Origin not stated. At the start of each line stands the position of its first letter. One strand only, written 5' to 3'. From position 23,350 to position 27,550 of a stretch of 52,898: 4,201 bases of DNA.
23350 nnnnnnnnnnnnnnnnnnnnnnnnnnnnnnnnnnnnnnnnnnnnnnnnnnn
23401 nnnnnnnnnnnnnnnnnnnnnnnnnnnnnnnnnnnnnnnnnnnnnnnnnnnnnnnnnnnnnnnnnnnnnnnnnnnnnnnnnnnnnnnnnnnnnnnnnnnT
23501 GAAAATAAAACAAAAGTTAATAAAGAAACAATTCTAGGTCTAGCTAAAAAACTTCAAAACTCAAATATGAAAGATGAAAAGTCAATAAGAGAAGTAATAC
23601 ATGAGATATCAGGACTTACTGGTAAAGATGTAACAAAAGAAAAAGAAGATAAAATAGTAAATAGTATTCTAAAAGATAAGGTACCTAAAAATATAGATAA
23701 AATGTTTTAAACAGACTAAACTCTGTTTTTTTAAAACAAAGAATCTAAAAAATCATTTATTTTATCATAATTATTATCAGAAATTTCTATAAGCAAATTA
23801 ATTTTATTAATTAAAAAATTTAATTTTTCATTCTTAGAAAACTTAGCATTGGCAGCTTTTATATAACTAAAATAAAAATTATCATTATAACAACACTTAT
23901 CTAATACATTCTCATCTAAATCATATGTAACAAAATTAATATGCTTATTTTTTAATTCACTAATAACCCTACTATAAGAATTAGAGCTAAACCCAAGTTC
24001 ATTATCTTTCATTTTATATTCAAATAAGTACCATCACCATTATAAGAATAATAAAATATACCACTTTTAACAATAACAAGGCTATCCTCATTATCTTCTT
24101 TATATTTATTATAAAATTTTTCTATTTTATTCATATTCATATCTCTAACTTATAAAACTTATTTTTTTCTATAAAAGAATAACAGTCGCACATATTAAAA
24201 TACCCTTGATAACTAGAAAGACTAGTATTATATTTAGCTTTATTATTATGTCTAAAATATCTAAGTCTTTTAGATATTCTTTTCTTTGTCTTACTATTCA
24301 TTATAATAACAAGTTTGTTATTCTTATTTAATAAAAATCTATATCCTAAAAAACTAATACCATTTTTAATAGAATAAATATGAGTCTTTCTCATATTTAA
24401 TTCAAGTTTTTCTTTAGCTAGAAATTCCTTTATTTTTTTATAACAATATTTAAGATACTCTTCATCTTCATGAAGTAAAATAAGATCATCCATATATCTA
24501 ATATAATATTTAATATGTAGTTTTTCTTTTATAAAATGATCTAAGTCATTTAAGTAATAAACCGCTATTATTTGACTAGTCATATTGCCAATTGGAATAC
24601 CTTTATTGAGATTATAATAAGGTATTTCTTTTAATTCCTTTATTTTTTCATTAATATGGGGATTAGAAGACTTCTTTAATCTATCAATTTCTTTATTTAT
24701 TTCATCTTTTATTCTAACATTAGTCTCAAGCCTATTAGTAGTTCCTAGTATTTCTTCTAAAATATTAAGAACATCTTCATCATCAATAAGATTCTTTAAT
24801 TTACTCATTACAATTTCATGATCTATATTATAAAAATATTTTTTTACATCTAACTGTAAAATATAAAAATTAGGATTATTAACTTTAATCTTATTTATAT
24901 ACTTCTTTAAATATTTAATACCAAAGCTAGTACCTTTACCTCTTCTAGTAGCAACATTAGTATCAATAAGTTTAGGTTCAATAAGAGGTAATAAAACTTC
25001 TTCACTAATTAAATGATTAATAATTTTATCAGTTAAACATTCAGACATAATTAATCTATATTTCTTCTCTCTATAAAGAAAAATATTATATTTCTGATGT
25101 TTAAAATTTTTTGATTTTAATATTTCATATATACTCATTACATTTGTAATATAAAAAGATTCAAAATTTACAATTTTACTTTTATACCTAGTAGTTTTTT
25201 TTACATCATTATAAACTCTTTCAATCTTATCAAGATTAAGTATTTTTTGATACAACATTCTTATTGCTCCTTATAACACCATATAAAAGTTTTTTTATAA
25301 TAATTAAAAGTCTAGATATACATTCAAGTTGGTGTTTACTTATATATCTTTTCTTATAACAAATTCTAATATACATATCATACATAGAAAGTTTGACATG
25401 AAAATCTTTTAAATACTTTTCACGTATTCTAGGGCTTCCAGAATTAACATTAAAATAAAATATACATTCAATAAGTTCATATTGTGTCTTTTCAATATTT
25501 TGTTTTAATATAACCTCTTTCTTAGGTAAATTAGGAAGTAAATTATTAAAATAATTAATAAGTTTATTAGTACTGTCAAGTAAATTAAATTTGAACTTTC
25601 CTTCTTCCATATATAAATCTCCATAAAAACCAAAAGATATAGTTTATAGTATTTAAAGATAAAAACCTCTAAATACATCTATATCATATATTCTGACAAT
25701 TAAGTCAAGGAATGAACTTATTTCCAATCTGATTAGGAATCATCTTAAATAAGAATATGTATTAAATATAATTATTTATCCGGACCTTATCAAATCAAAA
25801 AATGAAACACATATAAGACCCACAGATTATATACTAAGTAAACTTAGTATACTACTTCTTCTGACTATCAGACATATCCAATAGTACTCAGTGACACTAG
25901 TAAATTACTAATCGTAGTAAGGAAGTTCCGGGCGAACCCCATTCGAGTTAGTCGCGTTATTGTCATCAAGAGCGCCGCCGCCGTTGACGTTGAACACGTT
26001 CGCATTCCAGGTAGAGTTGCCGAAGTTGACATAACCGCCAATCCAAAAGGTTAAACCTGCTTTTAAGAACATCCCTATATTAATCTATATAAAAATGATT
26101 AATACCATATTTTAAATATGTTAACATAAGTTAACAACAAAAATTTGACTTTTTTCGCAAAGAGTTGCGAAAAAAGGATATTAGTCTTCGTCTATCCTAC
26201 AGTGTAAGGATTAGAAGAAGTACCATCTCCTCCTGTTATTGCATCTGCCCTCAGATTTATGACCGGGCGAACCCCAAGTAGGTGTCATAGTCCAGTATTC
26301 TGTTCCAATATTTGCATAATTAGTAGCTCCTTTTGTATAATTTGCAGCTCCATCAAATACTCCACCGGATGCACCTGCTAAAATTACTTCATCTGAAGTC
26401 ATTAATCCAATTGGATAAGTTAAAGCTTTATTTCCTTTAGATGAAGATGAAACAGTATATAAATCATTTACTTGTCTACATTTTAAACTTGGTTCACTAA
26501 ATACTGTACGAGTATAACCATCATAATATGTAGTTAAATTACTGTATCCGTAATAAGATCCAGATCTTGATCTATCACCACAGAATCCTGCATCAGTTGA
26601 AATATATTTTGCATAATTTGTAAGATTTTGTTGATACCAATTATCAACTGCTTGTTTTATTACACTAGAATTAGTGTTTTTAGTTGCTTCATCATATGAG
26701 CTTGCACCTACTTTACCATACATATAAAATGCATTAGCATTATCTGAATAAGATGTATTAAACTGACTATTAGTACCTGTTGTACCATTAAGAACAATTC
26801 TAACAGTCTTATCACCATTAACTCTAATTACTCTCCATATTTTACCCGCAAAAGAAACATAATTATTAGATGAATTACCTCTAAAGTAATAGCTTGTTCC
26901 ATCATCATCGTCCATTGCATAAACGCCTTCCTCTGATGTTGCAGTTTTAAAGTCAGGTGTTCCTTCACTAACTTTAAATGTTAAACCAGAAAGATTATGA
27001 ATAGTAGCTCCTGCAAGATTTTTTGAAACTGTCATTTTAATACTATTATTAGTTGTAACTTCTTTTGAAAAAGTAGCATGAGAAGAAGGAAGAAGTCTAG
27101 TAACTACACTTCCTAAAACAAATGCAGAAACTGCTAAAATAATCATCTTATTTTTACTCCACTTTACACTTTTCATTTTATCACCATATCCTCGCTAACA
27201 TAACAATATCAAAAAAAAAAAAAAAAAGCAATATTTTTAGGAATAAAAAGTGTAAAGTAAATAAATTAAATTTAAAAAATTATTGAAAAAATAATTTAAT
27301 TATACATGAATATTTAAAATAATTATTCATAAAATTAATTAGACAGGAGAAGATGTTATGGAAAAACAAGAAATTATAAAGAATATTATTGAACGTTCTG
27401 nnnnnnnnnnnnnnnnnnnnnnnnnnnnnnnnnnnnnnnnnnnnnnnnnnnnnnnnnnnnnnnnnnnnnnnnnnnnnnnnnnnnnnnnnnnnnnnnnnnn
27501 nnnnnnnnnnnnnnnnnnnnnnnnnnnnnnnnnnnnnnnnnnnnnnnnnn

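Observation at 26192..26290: DGR target keeps only an 18-nt TR-matching end, and its reading frame breaks exactly there (variable-repeat body apparently missing)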

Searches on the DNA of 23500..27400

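Call 50: search_rna_families(source=window, start=23500, end=27400, threshold=evalue, max_evalue=1)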
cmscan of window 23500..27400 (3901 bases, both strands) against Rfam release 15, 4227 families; matches with E-value up to 1: 3.
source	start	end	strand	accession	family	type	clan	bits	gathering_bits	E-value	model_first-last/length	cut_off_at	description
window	26677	26751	+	RF02059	STnc50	Gene; sRNA;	-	24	55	0.75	1-84/84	no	Salmonella enterica sRNA STnc40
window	26096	26176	-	RF01005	MIR530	Gene; miRNA;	-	21.8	85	0.74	54-130/172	no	MIR530 microRNA precursor family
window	26389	26446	-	RF04354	Plastid-ycf2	Cis-reg;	-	21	65.7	0.63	1-75/75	no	Plastid-ycf2 5UTR RNA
